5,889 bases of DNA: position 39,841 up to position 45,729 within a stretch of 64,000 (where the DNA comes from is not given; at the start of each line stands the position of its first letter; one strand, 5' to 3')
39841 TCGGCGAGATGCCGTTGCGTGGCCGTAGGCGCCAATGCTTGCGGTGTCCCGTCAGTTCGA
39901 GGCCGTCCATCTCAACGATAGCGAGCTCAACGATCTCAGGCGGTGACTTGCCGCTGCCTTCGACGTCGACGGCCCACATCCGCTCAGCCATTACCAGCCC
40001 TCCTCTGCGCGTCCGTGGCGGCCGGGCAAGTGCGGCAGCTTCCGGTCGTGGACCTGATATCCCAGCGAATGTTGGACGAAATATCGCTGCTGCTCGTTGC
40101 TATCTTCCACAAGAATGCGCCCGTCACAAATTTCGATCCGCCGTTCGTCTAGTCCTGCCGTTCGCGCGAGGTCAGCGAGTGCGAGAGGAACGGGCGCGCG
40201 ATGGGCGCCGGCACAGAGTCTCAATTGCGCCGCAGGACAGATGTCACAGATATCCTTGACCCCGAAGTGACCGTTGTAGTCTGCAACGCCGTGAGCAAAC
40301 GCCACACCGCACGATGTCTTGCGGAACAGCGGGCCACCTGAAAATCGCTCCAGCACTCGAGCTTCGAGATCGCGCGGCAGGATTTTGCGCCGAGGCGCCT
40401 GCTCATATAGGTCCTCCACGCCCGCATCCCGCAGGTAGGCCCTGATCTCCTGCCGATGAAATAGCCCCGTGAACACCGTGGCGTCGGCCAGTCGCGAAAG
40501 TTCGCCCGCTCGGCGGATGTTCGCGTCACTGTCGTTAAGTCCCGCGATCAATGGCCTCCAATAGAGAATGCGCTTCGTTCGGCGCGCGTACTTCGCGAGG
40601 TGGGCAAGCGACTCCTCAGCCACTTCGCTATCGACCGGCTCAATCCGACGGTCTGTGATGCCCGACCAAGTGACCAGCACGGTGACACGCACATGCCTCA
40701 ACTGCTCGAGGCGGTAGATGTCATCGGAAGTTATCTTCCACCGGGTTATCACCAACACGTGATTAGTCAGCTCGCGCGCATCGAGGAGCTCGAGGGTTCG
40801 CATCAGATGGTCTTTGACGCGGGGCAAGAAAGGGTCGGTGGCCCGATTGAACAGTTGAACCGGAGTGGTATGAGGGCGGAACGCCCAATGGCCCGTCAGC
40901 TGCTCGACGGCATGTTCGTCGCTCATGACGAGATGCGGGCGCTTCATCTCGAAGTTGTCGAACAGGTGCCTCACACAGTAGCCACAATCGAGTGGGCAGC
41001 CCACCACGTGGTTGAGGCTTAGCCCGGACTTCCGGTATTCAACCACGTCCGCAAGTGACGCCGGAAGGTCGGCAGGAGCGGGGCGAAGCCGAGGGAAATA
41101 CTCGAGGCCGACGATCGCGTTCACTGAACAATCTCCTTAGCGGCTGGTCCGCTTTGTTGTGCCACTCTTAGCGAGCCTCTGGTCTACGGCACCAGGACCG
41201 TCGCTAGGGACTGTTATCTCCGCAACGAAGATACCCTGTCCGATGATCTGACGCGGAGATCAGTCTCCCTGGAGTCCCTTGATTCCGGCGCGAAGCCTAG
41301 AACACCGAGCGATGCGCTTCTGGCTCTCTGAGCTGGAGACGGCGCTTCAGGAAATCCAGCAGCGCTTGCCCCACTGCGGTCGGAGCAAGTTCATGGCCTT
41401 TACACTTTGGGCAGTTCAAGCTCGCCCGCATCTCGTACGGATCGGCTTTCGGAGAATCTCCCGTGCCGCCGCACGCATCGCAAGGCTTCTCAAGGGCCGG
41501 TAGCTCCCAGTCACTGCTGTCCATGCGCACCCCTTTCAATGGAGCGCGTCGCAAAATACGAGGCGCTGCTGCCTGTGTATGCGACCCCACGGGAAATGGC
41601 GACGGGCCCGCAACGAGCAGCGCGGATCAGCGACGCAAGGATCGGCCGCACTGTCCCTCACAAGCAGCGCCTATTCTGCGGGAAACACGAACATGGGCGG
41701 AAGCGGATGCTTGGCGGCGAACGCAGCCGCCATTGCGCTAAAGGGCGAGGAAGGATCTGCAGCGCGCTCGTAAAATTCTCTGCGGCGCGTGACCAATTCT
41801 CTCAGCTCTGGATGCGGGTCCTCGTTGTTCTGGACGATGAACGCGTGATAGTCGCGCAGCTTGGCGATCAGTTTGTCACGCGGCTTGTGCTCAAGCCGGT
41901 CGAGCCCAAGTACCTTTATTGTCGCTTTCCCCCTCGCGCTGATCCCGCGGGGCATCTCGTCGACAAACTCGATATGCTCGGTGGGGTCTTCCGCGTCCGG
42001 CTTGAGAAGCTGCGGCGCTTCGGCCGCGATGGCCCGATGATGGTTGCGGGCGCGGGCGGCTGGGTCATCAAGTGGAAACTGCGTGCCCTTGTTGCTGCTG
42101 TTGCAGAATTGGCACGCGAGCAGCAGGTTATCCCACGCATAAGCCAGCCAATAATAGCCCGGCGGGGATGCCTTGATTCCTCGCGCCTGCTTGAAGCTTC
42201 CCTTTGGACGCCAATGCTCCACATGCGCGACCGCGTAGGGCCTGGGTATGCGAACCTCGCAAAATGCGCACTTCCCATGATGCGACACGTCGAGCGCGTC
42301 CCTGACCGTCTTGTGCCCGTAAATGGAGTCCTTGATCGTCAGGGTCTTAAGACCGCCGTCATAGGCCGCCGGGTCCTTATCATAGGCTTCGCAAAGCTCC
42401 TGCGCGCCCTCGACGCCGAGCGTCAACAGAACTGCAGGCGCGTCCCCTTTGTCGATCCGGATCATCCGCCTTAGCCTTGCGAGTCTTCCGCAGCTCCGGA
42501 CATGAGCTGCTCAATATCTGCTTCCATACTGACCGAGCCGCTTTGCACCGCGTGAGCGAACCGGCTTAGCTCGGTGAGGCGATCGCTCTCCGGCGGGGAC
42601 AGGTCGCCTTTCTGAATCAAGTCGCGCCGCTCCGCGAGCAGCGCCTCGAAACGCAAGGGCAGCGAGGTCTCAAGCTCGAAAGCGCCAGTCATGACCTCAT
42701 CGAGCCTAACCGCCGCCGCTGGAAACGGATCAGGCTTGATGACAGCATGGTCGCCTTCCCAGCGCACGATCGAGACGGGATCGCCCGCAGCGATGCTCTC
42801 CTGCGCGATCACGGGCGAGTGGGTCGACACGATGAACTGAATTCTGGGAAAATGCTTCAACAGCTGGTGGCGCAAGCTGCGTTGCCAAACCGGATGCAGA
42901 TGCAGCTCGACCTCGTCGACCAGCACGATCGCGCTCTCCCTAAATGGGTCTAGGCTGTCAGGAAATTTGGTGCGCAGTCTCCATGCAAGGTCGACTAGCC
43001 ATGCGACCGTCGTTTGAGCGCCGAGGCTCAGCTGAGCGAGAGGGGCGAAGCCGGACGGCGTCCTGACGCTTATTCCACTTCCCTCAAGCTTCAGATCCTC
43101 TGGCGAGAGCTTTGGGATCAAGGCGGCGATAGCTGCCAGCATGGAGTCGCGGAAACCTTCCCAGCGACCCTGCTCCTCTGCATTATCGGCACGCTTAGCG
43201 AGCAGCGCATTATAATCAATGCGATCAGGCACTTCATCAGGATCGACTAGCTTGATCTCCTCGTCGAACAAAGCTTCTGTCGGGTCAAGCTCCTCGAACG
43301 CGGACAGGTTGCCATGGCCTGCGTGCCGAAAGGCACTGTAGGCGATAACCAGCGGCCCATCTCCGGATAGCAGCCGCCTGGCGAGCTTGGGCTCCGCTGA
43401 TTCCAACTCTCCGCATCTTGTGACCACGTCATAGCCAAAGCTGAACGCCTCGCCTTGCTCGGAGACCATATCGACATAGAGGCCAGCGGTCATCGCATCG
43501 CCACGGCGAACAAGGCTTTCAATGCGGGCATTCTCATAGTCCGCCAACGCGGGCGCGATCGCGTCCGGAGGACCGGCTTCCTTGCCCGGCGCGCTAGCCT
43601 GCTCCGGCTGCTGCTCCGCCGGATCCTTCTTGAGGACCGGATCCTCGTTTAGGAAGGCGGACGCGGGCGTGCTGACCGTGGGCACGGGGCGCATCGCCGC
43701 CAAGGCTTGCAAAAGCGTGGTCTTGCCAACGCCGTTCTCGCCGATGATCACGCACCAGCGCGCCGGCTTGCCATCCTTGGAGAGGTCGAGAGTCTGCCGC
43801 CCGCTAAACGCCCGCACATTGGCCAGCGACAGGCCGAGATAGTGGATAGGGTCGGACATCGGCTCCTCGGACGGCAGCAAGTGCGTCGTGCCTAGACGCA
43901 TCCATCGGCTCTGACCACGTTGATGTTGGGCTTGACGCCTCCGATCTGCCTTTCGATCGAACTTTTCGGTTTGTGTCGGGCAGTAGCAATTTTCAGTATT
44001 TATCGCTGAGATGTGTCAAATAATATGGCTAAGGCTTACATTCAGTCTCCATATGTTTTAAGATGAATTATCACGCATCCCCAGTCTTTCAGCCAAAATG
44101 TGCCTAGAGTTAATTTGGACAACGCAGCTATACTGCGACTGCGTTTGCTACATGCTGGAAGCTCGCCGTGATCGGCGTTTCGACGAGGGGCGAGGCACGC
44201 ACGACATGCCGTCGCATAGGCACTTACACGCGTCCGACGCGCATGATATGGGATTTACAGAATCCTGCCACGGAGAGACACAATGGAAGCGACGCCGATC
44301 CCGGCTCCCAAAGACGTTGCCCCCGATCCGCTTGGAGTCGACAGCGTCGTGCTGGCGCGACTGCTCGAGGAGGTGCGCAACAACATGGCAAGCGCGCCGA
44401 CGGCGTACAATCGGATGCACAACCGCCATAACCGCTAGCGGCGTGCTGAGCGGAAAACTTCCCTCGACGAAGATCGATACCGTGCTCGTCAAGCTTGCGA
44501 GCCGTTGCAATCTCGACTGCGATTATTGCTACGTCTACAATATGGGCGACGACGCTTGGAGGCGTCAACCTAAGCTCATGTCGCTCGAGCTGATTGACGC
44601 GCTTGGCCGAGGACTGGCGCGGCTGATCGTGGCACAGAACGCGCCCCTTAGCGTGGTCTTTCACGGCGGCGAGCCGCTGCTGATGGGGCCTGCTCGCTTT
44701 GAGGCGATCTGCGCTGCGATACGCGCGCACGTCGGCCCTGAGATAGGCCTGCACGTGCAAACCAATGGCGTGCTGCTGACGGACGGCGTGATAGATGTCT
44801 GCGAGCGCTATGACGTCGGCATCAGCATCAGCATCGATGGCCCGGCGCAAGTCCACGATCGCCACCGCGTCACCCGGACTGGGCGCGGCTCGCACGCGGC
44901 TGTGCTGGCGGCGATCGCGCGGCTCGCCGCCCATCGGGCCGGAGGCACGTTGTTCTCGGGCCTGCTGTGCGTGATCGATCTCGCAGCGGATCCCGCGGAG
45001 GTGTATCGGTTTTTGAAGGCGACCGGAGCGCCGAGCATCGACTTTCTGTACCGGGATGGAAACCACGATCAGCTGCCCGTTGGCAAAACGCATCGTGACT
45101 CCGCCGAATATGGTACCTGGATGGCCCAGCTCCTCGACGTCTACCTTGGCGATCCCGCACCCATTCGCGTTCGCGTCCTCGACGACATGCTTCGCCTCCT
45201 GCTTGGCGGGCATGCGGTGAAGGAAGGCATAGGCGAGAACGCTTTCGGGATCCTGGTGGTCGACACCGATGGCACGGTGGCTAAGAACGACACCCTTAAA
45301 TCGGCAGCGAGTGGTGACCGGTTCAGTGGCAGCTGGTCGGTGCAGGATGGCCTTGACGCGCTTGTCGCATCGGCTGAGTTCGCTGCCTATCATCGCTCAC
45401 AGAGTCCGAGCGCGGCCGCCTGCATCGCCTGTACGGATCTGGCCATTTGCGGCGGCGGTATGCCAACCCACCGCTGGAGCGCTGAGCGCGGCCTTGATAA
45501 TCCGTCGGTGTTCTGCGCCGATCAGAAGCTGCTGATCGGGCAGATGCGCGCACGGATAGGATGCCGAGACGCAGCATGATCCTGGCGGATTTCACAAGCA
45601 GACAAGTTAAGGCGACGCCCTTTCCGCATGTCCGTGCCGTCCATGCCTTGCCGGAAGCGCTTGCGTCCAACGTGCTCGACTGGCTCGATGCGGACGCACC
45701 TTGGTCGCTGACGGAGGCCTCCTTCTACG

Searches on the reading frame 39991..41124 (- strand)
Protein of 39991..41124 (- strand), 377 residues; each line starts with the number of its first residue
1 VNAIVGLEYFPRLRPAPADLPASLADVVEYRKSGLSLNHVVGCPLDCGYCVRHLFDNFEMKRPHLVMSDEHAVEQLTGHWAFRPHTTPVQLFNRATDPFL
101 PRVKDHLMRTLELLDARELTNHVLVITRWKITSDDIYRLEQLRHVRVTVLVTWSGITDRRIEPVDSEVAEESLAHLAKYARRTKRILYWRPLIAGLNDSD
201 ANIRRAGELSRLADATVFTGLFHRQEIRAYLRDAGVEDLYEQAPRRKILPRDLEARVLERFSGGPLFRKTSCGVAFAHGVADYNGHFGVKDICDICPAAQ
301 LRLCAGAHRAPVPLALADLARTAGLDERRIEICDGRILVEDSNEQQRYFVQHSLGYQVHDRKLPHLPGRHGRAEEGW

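Call 16: search_protein_families(library=pfam, proteins=[window:39991-41124:-], max_evalue=0.001)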
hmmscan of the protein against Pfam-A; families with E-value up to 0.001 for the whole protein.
window:39991-41124:- (377 aa): 0 families

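Call 32: search_protein_families(library=ncbifam, proteins=[window:39991-41124:-], max_evalue=0.01)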
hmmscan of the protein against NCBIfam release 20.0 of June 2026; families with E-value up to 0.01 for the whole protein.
window:39991-41124:- (377 aa): 1 family
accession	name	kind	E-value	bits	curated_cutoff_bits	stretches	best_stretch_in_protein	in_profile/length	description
TIGR04470.1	rSAM_mob_pairB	equivalog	0.0037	16.7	410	1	33-212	18-195/285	radical SAM mobile pair protein B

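Call 48: search_protein_families(library=padloc, proteins=[window:39991-41124:-], max_evalue=0.001)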
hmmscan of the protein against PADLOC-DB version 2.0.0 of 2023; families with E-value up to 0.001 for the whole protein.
window:39991-41124:- (377 aa): 0 families

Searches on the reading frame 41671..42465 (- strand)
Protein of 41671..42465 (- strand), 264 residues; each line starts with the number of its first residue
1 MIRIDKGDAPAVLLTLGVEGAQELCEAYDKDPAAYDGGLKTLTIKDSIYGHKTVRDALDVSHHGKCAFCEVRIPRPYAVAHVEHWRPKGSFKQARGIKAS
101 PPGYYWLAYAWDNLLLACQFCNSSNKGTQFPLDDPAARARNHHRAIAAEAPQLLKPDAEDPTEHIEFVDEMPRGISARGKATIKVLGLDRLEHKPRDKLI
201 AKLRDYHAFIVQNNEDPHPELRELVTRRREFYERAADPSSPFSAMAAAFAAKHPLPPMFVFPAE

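Call 48: search_protein_families(library=padloc, proteins=[window:41671-42465:-], max_evalue=0.001)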
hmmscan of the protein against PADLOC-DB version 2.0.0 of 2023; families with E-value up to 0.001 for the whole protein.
window:41671-42465:- (264 aa): 43 families (the best 25 are shown)
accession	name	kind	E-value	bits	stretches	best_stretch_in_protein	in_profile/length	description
PDLC00339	PtuB1|PtuB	-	1.4e-85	285.3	1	1-253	1-256/261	Unknown function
PDLC00319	PtuB1|PtuB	-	8.6e-41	138.4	1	1-205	1-232/310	Unknown function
PDLC00328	PtuB1|PtuB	-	5.2e-38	129.2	2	1-125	1-117/295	Unknown function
PDLC00292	PtuA1|PtuA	-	8.3e-37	124.9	1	1-249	1-240/726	AAA ATPase domain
PDLC00316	PtuB1|PtuB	-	7.6e-34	115.7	1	45-194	37-208/301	Unknown function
PDLC00288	PtuA1|PtuA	-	8.7e-33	111.9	1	2-228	2-228/733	AAA ATPase domain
PDLC00329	PtuB1|PtuB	-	3.9e-31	106.6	2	7-126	9-121/331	Unknown function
PDLC00337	PtuB1|PtuB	-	1.1e-28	98.6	1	1-253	1-211/216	Unknown function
PDLC00343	PtuB1|PtuB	-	4.4e-24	83.6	1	51-250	51-267/283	Unknown function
PDLC00330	PtuB1|PtuB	-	4.4e-23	80.5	1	51-169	41-162/271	Unknown function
PDLC00333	PtuB1|PtuB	-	3.1e-20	70.8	1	45-170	42-164/272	Unknown function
PDLC00342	PtuB1|PtuB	-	1.7e-16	58.4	1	44-250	28-209/247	Unknown function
PDLC00336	PtuB1|PtuB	-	3.1e-16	57.8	1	1-126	1-112/250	Unknown function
PDLC00318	PtuB1|PtuB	-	7.8e-15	53.2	1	63-203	59-227/299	Unknown function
PDLC00327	PtuB1|PtuB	-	2.5e-14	51.3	1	50-167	44-162/391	Unknown function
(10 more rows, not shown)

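Call 49: search_protein_families(library=pfam, proteins=[window:41671-42465:-], max_evalue=0.001)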
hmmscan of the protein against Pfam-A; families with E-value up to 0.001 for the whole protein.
window:41671-42465:- (264 aa): 0 families

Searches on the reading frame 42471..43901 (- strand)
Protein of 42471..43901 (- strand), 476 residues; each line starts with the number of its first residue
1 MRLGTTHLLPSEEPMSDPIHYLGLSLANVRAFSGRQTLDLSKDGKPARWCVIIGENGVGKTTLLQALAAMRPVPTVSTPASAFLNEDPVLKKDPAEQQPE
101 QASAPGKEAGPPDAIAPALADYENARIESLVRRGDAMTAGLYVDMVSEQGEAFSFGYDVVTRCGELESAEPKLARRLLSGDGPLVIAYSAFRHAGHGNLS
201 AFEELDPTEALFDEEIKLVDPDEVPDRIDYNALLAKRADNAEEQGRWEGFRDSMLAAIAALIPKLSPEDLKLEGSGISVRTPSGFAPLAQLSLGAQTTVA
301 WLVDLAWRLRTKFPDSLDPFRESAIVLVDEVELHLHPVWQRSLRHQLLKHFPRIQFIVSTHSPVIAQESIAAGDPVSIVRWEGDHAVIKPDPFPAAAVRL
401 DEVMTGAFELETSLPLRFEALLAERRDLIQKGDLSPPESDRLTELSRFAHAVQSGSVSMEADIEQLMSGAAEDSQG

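Call 16: search_protein_families(library=pfam, proteins=[window:42471-43901:-], max_evalue=0.001)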
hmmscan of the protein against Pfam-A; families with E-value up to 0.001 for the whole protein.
window:42471-43901:- (476 aa): 8 families
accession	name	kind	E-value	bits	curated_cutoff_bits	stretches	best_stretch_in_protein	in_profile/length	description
PF13304.12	AAA_21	-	3.2e-20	73.8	27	2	254-365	220-302/304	AAA domain, putative AbiEii toxin, Type IV TA system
PF13175.12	AAA_15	-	3e-12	47.3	32.1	2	322-366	328-374/374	AAA ATPase domain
PF02463.25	SMC_N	-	5.2e-06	26.5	40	0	290-367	136-203/220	RecF/RecN/SMC N terminal domain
PF13476.12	AAA_23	-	9.2e-06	26.9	27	1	24-68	2-40/201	AAA domain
PF13555.12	AAA_29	-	5.3e-05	23.3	27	1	24-69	4-44/61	P-loop containing region of AAA domain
PF00005.33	ABC_tran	-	0.0002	22.4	25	1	45-70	9-34/137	ABC transporter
PF13191.12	AAA_16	-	0.00036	21.5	32.6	0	41-68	19-45/167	AAA ATPase domain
PF13401.12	AAA_22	-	0.001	19.9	27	0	47-75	5-36/130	AAA domain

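Call 48: search_protein_families(library=padloc, proteins=[window:42471-43901:-], max_evalue=0.001)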
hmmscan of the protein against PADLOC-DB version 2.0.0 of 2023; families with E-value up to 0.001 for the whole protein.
window:42471-43901:- (476 aa): 120 families (the best 25 are shown)
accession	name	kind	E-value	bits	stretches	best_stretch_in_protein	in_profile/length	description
PDLC00304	PtuA1|PtuA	-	1e-136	454.7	1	16-473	7-438/444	AAA ATPase domain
PDLC00295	PtuA1|PtuA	-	1.7e-47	160.6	2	250-465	219-440/451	AAA ATPase domain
PDLC00271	PtuA1|PtuA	-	3.2e-41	140.3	2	254-466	206-414/421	AAA ATPase domain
PDLC02913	ATPase_I-A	-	4.7e-38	129.6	2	276-463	317-500/508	-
PDLC00269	PtuA1|PtuA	-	6.7e-35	119.2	2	201-369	174-343/446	AAA ATPase domain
PDLC00299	PtuA1|PtuA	-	6e-34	115.9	2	286-434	341-489/535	AAA ATPase domain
PDLC00267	PtuA1|PtuA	-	3.1e-32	110.3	1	239-373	197-335/438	AAA ATPase domain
PDLC00278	PtuA1|PtuA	-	9e-32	108.9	2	257-438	217-398/436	AAA ATPase domain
PDLC00284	PtuA1|PtuA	-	5.8e-30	102.6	1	255-368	323-437/545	AAA ATPase domain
PDLC00292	PtuA1|PtuA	-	2.3e-29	100.3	2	254-447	471-663/726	AAA ATPase domain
PDLC00310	PtuA1|PtuA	-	4.1e-29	100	1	283-444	249-411/443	AAA ATPase domain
PDLC00311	PtuA1|PtuA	-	4.6e-27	93.1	1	287-442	265-425/455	AAA ATPase domain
PDLC00298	PtuA1|PtuA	-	1.7e-26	91.3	1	285-367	242-326/423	AAA ATPase domain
PDLC00301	PtuA1|PtuA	-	6e-25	86.1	1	285-367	244-326/429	AAA ATPase domain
PDLC00277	PtuA1|PtuA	-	1.6e-24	84.9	1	240-367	196-329/423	AAA ATPase domain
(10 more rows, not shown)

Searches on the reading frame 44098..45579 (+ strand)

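Call 48: search_protein_families(library=padloc, proteins=[window:44098-45579:+], max_evalue=0.001)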
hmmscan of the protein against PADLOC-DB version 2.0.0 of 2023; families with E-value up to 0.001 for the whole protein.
window:44098-45579:+ (493 aa): 2 families
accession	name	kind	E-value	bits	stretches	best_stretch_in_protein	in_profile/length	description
PDLC02903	pVip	-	9.8e-12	42.9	1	130-263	3-116/257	Viperins not associated with kinases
PDLC02904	pVip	-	4.3e-08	31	1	133-276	9-136/262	Viperins associated with kinases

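Call 49: search_protein_families(library=pfam, proteins=[window:44098-45579:+], max_evalue=0.001)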
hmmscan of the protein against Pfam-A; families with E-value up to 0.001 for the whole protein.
window:44098-45579:+ (493 aa): 1 family
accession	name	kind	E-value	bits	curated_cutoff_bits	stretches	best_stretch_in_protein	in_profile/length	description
PF04055.27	Radical_SAM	-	2.6e-15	57.4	29.5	1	134-279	4-139/166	Radical SAM superfamily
